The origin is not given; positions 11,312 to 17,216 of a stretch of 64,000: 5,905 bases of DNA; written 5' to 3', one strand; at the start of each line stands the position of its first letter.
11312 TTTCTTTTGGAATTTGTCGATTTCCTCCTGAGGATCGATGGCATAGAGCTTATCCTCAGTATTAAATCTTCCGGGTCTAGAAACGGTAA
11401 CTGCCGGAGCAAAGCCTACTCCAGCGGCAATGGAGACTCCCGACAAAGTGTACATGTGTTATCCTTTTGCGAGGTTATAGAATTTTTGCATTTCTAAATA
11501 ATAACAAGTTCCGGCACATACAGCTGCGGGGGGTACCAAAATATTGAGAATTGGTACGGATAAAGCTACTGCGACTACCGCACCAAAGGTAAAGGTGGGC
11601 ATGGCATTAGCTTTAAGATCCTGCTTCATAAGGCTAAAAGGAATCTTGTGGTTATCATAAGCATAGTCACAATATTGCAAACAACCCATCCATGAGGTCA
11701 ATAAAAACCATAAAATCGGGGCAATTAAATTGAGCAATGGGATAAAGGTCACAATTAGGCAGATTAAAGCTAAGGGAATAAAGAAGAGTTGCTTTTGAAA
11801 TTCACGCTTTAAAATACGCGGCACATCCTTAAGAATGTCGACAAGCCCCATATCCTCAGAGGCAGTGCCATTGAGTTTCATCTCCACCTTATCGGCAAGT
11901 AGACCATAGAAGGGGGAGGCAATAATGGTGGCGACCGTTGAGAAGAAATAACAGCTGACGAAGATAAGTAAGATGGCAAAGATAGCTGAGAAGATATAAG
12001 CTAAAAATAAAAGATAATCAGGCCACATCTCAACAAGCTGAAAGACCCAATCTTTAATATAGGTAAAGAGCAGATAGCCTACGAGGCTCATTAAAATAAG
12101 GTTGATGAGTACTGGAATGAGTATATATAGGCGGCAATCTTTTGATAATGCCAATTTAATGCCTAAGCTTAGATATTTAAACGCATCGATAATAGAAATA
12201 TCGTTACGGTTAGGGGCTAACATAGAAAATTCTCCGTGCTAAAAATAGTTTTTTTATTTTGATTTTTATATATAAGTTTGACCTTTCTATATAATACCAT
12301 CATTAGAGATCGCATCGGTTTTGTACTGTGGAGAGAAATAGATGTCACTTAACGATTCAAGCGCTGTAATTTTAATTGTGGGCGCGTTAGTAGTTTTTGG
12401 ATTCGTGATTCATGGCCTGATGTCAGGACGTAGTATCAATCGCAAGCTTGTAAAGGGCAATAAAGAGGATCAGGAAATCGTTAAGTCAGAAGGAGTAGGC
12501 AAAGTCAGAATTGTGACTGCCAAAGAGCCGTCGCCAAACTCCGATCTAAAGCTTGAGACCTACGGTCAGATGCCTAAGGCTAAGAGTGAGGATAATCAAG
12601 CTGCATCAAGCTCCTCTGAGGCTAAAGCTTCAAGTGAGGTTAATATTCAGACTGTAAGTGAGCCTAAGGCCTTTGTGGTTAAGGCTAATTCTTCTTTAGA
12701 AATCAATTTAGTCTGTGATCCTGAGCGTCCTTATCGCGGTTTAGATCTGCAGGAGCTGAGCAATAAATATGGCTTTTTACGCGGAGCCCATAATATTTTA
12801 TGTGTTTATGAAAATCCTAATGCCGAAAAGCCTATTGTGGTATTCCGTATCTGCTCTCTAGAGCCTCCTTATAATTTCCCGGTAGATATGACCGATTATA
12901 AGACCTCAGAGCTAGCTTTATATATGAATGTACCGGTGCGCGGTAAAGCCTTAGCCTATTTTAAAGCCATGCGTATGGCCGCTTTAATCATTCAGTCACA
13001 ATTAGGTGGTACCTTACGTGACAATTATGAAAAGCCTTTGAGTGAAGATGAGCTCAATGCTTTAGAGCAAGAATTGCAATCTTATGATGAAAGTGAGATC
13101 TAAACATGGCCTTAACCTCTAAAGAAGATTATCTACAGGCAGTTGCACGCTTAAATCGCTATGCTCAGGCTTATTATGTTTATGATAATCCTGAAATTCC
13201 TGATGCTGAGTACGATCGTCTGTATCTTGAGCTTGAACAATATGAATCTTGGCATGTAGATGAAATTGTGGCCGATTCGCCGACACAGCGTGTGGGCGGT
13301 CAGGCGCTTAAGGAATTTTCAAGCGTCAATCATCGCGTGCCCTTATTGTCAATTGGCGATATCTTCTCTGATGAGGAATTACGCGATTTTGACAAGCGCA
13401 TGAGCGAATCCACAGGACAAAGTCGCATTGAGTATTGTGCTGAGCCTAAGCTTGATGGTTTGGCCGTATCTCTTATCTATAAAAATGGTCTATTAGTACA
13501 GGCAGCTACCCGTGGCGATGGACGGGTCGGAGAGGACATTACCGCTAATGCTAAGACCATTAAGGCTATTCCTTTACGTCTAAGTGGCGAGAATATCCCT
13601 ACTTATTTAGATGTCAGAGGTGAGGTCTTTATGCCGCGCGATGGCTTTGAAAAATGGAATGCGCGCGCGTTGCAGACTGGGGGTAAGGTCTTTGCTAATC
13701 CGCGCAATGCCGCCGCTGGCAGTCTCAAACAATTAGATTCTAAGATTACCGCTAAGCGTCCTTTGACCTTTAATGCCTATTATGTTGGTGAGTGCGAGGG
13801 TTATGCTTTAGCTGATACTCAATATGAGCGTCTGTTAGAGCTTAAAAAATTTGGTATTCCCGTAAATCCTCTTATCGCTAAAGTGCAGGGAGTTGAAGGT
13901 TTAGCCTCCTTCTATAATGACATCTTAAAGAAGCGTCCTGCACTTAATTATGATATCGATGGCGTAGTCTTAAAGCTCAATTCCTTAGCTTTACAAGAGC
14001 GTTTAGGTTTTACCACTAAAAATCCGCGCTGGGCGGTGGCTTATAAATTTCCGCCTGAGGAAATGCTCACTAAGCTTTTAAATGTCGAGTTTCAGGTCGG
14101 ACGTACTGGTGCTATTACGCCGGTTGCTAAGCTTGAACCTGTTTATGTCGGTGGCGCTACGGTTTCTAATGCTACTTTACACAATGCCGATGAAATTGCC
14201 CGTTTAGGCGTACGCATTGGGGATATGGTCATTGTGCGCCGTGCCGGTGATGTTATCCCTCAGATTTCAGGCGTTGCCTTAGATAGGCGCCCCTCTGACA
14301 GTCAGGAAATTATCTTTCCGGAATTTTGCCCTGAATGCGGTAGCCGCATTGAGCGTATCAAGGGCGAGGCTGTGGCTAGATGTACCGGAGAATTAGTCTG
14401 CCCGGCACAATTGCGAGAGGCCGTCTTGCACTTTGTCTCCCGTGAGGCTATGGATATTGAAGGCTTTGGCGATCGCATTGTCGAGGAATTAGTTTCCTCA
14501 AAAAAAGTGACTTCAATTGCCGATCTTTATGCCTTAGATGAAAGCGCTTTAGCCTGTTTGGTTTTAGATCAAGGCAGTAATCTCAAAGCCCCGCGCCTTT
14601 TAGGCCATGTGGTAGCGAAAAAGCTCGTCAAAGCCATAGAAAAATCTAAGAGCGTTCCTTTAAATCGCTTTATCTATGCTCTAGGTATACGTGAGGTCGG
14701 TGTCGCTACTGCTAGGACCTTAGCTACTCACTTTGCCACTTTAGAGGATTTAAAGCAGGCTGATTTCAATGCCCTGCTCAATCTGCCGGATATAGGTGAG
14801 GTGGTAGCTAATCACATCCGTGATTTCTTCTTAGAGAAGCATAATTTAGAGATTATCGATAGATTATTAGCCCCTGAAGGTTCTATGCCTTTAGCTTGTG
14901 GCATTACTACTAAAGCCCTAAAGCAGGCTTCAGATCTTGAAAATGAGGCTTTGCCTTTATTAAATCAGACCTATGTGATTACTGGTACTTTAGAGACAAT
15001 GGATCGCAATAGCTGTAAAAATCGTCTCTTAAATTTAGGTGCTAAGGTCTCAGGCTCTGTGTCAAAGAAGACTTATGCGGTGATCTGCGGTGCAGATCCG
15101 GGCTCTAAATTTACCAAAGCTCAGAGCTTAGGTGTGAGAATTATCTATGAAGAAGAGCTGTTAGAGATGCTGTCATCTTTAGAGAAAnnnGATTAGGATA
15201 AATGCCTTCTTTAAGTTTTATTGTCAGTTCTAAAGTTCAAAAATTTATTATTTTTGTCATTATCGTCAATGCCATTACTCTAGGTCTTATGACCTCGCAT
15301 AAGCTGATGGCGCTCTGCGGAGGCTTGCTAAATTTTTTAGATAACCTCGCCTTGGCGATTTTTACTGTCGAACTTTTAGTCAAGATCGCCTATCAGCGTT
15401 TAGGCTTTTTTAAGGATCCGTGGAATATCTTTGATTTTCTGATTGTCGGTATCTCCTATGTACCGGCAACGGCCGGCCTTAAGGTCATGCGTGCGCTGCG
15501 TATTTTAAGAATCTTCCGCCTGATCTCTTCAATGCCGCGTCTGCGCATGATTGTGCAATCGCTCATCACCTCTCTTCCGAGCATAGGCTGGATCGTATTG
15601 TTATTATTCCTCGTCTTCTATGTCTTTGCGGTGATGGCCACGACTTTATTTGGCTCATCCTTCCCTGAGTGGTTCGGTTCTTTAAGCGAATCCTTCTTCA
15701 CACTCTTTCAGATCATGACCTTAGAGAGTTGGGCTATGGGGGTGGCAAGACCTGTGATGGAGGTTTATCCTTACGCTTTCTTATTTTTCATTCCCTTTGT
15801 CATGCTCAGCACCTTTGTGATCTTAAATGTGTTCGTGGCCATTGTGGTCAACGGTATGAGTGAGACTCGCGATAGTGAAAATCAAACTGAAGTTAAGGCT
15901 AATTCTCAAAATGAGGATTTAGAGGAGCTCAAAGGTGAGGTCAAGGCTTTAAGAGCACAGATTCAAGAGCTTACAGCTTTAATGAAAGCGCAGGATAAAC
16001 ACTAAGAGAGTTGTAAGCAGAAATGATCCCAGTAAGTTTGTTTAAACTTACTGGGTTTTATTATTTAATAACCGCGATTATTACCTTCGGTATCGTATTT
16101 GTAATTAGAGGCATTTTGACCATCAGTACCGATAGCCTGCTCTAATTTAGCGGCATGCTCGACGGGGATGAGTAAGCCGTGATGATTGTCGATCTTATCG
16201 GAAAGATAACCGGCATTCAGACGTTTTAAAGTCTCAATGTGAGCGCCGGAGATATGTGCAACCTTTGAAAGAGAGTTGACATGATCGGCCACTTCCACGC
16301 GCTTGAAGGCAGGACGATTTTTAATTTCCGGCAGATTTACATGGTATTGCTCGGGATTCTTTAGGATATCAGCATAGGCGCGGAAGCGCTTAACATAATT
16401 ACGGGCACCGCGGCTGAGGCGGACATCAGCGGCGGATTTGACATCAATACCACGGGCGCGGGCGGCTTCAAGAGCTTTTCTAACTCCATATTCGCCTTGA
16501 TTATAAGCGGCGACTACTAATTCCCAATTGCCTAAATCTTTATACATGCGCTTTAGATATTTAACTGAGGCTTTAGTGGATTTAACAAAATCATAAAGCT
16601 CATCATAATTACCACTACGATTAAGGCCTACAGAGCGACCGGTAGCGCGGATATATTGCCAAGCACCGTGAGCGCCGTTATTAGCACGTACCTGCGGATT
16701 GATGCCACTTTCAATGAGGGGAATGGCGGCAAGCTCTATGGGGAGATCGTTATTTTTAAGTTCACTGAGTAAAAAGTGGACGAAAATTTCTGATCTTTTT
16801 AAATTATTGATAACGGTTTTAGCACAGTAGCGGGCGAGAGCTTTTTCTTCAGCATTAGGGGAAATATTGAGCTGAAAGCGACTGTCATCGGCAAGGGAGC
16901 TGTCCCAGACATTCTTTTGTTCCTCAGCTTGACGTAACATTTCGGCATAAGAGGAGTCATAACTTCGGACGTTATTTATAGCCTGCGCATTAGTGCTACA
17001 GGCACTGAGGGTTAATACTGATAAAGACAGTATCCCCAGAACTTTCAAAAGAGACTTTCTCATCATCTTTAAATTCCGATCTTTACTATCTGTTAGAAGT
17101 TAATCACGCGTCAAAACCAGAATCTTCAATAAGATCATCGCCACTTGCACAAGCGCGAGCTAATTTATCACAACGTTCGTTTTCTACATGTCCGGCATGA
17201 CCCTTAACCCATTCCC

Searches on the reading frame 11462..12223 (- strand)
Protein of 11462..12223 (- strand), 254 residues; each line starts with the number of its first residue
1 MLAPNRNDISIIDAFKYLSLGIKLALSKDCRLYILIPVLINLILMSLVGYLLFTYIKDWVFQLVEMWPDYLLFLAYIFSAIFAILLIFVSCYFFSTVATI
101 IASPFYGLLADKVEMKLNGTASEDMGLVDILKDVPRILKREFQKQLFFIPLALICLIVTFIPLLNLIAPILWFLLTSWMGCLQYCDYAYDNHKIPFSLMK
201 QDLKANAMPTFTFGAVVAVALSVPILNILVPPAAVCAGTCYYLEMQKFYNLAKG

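Call 50: search_protein_families(library=pfam, proteins=[window:11462-12223:-])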
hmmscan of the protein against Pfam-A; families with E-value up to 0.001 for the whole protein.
window:11462-12223:- (254 aa): 1 family
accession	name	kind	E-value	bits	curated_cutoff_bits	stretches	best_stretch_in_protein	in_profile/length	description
PF07264.17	EI24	-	6.5e-45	154.1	32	1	17-231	1-199/199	Sulfate transporter CysZ/Etoposide-induced protein 2.4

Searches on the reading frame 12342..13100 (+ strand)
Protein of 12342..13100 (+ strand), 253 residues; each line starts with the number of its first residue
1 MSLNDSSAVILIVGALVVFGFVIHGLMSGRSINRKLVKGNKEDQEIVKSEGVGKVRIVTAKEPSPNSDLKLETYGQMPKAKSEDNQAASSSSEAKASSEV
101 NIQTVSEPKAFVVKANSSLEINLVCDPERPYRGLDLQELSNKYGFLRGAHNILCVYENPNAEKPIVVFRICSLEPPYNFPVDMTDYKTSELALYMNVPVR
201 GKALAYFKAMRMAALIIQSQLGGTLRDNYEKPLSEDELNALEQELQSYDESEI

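Call 50: search_protein_families(library=pfam, proteins=[window:12342-13100:+])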
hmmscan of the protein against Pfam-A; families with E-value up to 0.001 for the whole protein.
window:12342-13100:+ (253 aa): 1 family
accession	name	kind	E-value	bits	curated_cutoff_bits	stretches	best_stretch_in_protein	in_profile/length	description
PF04354.18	ZipA_C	-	1e-14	54.9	23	1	119-243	3-127/128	ZipA, C-terminal FtsZ-binding domain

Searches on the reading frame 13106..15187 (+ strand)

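Call 8: search_protein_families(library=pfam, proteins=[window:13106-15187:+])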
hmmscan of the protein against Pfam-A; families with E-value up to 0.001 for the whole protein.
window:13106-15187:+ (694 aa): 8 families
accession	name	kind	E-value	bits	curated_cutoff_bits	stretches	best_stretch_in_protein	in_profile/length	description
PF01653.23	DNA_ligase_aden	-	6.5e-98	327.7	27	1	69-318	2-253/253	NAD-dependent DNA ligase adenylation domain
PF03120.22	DNA_ligase_OB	-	6.8e-35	119.2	32.9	1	322-398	2-78/79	NAD-dependent DNA ligase OB-fold domain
PF12826.13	HHH_2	-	1.3e-21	76.9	27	1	521-584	1-64/64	Helix-hairpin-helix motif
PF00533.33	BRCT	-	7.9e-13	48.9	21.3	1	616-688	4-77/78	BRCA1 C Terminus (BRCT) domain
PF03119.21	DNA_ligase_ZBD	-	4.1e-10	39.8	25.8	1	408-434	2-27/27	NAD-dependent DNA ligase C4 zinc finger domain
PF14520.12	HHH_5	-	7.9e-09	36.3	27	1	524-571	3-51/57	Helix-hairpin-helix domain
PF12738.14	PTCB-BRCT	-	2.4e-05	24.7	22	1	629-680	8-59/63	twin BRCT domain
PF00633.29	HHH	-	0.00038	20.6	24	0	545-574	1-30/30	Helix-hairpin-helix motif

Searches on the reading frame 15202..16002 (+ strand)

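Call 8: search_protein_families(library=pfam, proteins=[window:15202-16002:+])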
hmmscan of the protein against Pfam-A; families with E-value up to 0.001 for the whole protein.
window:15202-16002:+ (267 aa): 2 families
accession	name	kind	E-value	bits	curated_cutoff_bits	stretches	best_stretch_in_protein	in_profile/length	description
PF00520.37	Ion_trans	-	1.4e-43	149.3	25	1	13-225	5-239/241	Ion transport protein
PF08016.18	PKD_channel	-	4.5e-12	46.3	22.4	1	98-221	105-224/225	Polycystin cation channel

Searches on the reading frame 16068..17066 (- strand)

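Call 8: search_protein_families(library=pfam, proteins=[window:16068-17066:-])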
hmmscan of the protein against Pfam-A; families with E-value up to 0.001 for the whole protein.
window:16068-17066:- (333 aa): 1 family
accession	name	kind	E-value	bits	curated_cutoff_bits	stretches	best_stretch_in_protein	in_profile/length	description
PF01464.25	SLT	-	1.8e-21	76.3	21.3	1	102-207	7-113/117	Transglycosylase SLT domain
